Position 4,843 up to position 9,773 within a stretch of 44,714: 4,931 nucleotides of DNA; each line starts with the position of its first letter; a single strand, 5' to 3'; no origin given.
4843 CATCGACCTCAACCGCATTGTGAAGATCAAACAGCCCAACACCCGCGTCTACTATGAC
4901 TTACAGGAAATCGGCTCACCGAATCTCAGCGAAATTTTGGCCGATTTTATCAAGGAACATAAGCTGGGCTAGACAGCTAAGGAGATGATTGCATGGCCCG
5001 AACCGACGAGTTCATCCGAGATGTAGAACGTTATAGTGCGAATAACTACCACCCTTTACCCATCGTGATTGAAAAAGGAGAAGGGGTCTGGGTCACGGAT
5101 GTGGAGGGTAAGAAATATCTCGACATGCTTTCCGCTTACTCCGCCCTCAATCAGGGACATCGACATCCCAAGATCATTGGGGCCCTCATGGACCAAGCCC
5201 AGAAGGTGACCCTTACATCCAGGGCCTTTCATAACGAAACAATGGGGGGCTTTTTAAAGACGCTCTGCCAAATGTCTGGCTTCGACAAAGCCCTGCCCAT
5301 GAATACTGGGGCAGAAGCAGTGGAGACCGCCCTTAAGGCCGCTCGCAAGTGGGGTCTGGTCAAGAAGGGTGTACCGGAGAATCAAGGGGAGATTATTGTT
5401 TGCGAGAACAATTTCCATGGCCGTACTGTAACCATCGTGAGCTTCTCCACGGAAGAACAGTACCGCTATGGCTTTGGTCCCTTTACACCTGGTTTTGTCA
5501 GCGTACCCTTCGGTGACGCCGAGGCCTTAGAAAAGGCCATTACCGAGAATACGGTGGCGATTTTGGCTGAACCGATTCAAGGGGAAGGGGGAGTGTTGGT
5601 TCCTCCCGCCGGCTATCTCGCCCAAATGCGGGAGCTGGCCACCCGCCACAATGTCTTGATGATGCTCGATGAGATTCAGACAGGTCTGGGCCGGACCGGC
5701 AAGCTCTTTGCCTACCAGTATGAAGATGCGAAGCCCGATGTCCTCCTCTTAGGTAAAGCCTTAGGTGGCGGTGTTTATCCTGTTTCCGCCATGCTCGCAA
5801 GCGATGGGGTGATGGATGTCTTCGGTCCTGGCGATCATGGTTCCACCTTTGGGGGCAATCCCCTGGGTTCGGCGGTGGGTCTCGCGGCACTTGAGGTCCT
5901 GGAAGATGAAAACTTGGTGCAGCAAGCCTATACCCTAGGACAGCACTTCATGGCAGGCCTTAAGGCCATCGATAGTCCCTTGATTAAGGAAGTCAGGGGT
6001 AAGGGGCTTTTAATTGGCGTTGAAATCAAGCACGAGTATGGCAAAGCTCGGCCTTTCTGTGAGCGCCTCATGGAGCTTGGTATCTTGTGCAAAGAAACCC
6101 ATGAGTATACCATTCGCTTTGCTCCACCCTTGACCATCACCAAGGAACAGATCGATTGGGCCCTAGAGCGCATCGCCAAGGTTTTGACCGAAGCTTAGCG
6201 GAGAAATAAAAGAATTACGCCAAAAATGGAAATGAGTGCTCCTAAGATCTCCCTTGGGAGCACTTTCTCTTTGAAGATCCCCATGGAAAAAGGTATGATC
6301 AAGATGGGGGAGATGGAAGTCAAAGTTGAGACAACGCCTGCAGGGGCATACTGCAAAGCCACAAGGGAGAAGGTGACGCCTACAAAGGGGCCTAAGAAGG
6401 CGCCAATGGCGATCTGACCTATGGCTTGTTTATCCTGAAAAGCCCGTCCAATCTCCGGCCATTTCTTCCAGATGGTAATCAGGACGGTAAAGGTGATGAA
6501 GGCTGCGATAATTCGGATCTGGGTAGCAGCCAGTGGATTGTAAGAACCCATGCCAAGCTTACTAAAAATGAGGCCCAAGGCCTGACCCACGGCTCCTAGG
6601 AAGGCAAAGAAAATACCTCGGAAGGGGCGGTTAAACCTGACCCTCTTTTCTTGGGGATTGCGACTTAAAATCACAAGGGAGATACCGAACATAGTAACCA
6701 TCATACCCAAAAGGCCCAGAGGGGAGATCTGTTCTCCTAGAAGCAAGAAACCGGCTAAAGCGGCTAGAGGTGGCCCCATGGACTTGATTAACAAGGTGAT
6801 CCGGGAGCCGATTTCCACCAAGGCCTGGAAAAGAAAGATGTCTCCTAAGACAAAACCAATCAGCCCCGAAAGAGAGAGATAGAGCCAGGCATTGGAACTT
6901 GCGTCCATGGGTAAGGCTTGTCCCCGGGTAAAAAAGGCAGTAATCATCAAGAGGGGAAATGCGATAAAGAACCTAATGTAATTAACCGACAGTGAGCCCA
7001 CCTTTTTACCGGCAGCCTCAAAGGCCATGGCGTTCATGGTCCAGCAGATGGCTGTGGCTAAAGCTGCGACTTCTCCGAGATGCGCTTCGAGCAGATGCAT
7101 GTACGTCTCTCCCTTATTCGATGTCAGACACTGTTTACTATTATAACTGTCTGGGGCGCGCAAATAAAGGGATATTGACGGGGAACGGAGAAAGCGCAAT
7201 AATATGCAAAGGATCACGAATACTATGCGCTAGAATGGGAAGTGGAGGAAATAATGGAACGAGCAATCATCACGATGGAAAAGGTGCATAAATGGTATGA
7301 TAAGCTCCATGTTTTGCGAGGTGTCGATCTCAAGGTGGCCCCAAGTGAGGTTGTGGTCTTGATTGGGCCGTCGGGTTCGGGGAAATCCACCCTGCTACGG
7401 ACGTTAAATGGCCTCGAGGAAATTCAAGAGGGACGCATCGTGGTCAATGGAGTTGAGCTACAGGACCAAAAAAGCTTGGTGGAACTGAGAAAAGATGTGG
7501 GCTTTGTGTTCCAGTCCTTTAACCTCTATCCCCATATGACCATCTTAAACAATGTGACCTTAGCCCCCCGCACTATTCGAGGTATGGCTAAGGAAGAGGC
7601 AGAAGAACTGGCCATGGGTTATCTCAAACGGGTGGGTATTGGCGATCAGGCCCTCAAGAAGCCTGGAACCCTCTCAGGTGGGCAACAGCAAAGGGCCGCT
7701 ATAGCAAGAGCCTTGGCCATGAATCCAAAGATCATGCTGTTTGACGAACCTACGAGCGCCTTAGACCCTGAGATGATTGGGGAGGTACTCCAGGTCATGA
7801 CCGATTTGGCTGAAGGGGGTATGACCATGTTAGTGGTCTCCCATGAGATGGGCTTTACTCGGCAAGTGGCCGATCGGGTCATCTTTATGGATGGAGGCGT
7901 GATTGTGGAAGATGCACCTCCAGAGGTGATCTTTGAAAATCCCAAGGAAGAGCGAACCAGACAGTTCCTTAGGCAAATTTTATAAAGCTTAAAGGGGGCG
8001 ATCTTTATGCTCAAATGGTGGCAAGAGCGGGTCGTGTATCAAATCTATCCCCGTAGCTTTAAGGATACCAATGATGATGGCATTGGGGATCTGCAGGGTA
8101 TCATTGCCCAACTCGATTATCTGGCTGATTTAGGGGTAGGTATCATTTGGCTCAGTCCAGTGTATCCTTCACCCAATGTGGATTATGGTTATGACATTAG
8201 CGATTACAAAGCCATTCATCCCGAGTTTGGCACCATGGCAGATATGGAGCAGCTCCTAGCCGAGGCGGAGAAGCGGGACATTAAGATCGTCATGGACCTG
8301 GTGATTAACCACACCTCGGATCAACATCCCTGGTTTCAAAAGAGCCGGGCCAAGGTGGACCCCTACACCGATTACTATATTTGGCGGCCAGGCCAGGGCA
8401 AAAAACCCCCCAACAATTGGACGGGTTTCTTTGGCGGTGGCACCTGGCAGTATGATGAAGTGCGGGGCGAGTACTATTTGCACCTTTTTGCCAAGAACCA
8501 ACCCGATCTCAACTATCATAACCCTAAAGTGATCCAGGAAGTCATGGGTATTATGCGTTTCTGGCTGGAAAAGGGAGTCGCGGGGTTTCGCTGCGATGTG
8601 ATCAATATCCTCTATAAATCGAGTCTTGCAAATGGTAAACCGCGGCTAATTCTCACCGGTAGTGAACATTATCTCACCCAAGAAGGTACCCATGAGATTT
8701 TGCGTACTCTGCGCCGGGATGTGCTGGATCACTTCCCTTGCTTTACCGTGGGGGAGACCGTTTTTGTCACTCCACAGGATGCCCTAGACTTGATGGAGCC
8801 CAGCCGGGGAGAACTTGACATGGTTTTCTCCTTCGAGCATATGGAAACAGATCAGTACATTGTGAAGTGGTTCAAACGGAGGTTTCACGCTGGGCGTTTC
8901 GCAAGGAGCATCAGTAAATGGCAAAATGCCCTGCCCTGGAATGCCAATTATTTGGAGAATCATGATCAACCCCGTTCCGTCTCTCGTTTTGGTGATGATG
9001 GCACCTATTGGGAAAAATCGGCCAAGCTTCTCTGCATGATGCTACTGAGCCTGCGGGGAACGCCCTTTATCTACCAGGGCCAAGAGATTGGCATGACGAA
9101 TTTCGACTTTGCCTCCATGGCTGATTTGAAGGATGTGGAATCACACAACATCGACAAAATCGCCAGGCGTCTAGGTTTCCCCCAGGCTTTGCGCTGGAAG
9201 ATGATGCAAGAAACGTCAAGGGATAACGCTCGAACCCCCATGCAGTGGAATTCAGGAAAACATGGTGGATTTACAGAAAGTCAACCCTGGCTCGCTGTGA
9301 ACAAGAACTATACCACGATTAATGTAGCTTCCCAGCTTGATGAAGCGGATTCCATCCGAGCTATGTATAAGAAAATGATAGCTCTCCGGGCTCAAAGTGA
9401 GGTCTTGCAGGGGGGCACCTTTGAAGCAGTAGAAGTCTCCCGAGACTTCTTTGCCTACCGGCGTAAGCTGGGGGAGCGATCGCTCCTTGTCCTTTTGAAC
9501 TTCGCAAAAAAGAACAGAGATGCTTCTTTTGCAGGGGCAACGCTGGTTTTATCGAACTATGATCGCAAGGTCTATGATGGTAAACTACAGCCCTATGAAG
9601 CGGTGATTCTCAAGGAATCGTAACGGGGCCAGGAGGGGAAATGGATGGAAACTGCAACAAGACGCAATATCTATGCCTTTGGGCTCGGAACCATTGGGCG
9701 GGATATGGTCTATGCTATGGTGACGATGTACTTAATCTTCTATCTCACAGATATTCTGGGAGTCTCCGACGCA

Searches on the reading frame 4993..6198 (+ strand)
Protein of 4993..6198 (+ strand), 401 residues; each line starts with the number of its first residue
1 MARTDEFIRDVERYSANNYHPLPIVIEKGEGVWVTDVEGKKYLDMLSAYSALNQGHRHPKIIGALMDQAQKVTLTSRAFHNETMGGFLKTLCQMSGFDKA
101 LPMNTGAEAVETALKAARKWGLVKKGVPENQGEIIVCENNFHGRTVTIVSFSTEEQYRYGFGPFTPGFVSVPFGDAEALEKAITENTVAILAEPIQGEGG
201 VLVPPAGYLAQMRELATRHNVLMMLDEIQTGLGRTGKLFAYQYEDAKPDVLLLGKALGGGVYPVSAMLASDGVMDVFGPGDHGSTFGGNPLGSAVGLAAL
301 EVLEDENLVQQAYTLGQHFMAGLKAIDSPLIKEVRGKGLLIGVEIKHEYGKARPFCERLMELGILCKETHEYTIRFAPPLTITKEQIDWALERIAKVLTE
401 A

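Call 37: search_protein_families(library=pfam, max_evalue=1e-8, proteins=[window:4993-6198:+])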
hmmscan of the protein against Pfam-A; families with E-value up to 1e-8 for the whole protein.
window:4993-6198:+ (401 aa): 1 family
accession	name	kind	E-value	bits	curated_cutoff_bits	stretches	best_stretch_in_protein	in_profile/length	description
PF00202.27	Aminotran_3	-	2.2e-129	432.1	30.5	1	14-398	1-403/403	Aminotransferase class-III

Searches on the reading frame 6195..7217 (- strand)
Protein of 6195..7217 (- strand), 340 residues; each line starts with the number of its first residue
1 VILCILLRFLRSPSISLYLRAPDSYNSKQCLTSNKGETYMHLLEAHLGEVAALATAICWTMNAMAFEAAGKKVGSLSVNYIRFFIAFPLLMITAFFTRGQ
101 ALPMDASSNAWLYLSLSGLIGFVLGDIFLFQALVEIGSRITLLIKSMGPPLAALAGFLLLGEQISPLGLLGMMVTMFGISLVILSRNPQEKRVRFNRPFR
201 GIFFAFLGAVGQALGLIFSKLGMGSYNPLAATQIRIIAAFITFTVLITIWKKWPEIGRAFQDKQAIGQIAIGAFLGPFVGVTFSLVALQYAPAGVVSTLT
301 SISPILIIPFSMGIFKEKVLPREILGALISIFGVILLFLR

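Call 37: search_protein_families(library=pfam, max_evalue=1e-8, proteins=[window:6195-7217:-])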
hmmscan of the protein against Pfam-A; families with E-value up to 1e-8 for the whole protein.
window:6195-7217:- (340 aa): 1 family
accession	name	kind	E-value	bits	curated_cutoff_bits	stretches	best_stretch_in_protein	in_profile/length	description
PF00892.27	EamA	-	2.9e-38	131.6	28.2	2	47-183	2-134/135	EamA-like transporter family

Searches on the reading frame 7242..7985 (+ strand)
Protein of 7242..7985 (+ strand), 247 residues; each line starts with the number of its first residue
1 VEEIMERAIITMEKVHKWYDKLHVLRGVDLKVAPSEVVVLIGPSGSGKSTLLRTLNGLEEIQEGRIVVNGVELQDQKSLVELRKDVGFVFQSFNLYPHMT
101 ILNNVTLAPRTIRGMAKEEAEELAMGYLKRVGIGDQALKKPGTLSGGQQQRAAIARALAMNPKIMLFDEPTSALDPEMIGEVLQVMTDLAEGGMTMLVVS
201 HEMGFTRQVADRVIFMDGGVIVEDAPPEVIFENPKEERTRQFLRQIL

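Call 37: search_protein_families(library=pfam, max_evalue=1e-8, proteins=[window:7242-7985:+])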
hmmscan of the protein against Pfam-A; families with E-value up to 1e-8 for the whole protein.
window:7242-7985:+ (247 aa): 2 families
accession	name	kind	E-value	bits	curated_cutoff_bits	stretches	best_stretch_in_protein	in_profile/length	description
PF00005.33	ABC_tran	-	2.6e-37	128.9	25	1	25-172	1-137/137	ABC transporter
PF13304.12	AAA_21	-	6e-12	46.7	27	0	144-202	238-299/304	AAA domain, putative AbiEii toxin, Type IV TA system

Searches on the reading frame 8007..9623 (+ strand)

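Call 37: search_protein_families(library=pfam, max_evalue=1e-8, proteins=[window:8007-9623:+])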
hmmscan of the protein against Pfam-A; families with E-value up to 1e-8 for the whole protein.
window:8007-9623:+ (538 aa): 1 family
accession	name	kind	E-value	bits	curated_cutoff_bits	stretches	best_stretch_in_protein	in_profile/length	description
PF00128.31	Alpha-amylase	-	7.2e-144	480.8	22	1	12-469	1-445/446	Alpha amylase, catalytic domain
